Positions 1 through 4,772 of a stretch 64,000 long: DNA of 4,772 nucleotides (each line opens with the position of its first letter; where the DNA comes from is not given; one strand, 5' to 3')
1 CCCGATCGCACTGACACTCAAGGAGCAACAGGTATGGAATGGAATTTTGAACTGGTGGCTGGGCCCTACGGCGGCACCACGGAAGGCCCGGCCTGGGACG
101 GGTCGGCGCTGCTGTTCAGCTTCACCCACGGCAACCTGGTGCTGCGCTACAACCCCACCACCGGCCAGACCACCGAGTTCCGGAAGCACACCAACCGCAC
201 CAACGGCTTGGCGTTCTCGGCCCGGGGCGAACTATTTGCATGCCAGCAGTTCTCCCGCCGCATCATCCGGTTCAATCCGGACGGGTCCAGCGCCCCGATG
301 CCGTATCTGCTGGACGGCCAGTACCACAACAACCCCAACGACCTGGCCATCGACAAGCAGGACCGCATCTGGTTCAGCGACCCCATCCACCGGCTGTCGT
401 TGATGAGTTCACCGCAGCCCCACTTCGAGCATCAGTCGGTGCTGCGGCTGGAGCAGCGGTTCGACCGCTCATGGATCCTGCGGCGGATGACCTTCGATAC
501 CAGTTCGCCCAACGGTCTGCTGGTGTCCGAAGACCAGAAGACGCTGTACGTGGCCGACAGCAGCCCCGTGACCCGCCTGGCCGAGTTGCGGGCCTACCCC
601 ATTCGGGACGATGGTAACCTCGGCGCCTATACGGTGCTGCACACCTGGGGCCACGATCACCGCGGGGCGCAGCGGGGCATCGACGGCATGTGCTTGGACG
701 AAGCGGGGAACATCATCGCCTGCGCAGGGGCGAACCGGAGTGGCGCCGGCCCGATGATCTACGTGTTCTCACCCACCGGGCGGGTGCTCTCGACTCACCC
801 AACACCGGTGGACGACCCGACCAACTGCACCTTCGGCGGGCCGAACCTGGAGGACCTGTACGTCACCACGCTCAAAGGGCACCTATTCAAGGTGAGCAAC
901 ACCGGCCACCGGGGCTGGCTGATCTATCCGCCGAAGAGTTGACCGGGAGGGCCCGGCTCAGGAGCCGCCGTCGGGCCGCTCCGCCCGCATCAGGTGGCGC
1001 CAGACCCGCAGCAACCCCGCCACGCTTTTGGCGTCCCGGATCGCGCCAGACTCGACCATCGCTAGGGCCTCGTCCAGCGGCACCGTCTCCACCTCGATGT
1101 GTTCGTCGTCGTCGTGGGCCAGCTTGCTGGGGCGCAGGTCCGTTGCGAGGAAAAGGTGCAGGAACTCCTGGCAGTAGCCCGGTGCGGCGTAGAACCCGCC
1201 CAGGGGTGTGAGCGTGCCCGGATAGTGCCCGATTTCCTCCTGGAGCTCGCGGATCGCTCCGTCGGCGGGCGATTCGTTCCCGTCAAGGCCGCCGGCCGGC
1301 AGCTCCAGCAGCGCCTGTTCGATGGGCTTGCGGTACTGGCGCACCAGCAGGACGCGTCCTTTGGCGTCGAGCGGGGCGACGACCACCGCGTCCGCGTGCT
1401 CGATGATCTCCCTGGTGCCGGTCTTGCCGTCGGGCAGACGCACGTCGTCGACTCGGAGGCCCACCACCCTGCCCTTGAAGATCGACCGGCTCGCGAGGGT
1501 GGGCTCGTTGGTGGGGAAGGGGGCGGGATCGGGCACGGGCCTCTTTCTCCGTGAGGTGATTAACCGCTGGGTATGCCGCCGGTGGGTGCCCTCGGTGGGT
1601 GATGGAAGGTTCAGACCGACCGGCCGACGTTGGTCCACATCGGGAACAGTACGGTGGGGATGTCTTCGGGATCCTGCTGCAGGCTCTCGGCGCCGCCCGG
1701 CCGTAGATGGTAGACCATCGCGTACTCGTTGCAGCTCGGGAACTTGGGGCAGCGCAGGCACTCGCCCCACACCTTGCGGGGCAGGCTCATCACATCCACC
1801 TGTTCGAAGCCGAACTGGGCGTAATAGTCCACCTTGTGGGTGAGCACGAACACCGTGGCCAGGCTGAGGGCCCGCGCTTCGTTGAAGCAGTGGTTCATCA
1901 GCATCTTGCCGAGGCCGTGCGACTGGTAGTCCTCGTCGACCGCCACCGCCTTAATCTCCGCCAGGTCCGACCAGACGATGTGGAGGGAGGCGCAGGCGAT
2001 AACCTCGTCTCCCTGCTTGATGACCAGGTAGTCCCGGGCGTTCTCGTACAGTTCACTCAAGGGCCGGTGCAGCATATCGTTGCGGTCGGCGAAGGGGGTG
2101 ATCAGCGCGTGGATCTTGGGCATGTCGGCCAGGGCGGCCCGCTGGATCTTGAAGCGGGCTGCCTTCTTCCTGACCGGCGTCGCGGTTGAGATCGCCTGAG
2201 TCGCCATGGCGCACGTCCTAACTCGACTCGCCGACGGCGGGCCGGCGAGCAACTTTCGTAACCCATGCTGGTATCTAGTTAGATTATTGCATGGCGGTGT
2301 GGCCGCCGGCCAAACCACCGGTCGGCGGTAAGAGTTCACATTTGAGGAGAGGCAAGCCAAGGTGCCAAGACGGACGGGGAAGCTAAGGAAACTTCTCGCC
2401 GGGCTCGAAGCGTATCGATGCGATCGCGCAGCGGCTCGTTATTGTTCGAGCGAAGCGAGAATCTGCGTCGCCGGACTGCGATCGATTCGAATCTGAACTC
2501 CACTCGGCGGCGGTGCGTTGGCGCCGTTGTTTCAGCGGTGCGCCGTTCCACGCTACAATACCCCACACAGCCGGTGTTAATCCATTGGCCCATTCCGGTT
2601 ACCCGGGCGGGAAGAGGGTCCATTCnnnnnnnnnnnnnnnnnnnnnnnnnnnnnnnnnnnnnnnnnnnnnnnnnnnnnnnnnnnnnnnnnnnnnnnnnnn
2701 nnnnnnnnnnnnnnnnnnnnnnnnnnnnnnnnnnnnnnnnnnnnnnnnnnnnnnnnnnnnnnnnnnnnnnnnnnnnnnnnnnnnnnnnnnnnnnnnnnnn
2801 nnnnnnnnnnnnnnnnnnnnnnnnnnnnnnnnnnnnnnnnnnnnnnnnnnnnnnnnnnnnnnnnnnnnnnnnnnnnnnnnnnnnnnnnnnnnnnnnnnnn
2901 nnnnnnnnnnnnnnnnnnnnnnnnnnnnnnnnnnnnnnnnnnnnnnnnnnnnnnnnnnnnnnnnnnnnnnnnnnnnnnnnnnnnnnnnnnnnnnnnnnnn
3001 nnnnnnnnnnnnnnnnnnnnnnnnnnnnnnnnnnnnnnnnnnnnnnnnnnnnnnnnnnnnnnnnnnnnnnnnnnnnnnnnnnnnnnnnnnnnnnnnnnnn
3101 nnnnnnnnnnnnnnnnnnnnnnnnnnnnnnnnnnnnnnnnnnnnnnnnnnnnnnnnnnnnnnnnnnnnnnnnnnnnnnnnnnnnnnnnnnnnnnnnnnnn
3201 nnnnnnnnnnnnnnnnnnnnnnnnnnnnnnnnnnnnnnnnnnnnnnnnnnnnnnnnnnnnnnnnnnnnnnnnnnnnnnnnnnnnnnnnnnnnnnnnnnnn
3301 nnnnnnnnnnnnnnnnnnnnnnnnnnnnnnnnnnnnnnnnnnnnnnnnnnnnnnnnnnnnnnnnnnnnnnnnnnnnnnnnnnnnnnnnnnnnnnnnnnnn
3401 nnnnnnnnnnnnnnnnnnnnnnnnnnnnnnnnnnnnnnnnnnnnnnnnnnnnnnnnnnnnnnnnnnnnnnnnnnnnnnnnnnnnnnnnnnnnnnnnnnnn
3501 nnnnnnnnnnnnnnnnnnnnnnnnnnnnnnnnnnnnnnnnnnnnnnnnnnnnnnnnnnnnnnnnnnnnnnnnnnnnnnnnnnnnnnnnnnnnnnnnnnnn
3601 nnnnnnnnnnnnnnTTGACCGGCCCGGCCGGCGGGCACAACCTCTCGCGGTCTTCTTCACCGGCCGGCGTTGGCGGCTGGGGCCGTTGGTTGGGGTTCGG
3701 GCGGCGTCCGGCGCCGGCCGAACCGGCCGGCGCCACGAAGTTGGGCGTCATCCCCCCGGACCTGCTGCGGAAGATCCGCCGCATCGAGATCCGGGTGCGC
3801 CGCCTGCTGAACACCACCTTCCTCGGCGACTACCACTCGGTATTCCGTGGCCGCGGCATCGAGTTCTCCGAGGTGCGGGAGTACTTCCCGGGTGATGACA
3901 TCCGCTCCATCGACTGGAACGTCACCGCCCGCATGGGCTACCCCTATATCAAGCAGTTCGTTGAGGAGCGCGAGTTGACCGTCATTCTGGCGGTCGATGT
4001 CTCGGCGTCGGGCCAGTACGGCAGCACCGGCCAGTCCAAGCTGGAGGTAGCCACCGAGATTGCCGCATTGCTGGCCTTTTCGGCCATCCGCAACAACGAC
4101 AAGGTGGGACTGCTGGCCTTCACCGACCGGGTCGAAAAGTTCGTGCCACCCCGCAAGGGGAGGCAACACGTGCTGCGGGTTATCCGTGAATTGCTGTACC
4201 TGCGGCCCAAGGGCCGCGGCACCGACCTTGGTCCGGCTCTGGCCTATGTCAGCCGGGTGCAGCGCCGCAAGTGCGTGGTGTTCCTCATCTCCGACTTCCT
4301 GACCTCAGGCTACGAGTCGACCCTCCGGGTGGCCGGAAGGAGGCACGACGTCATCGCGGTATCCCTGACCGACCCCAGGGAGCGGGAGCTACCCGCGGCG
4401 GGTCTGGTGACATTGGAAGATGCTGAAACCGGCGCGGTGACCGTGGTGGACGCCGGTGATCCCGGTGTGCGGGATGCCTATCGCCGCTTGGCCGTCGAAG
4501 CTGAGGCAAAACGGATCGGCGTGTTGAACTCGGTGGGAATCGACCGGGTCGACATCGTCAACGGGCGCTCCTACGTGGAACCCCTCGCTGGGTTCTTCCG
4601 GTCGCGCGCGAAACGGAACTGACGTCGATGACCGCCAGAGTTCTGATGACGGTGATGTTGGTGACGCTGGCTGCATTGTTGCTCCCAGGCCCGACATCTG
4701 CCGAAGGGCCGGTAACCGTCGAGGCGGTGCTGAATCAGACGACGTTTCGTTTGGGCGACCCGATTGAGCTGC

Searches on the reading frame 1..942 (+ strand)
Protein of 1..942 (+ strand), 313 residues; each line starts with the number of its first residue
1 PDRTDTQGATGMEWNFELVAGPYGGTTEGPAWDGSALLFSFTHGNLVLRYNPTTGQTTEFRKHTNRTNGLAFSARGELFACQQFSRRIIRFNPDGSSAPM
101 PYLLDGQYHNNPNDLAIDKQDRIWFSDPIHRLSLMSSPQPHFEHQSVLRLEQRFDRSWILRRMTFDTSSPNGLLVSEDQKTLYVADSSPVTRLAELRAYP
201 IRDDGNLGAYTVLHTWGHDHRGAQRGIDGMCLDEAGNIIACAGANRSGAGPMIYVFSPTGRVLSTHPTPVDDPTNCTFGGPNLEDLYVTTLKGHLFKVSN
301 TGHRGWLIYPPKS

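Call 72: search_protein_families(library=pfam, proteins=[window:1-942:+], max_evalue=0.00001)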
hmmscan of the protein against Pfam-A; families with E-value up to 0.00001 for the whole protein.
window:1-942:+ (313 aa): 1 family
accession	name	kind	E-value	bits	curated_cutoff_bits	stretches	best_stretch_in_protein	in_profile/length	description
PF08450.18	SGL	-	1.1e-35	123.8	26.3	1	27-291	2-245/246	SMP-30/Gluconolactonase/LRE-like region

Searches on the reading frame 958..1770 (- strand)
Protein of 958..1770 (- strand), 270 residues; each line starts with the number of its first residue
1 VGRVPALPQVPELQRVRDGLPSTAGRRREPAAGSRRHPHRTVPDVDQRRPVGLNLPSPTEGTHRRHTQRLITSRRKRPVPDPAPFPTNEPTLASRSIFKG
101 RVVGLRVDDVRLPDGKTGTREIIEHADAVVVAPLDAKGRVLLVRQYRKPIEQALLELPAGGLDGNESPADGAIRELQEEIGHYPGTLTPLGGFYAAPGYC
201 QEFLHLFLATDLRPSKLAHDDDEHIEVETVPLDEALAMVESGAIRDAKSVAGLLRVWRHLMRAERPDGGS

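Call 72: search_protein_families(library=pfam, proteins=[window:958-1770:-], max_evalue=0.00001)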
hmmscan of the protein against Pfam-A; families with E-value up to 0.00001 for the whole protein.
window:958-1770:- (270 aa): 1 family
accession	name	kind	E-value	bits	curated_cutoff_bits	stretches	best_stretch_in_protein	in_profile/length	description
PF00293.34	NUDIX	-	1.7e-20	73.8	21.1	1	125-248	2-129/134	NUDIX domain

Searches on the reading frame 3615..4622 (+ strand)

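Call 72: search_protein_families(library=pfam, proteins=[window:3615-4622:+], max_evalue=0.00001)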
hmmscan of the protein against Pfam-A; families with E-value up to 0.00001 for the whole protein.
window:3615-4622:+ (335 aa): 2 families
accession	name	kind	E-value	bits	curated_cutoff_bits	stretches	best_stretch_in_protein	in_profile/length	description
PF01882.25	DUF58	-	1.4e-83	279.8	23.4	1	86-296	1-213/216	Protein of unknown function DUF58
PF13519.12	VWA_2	-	1.7e-17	64.4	27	1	123-228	1-106/107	von Willebrand factor type A domain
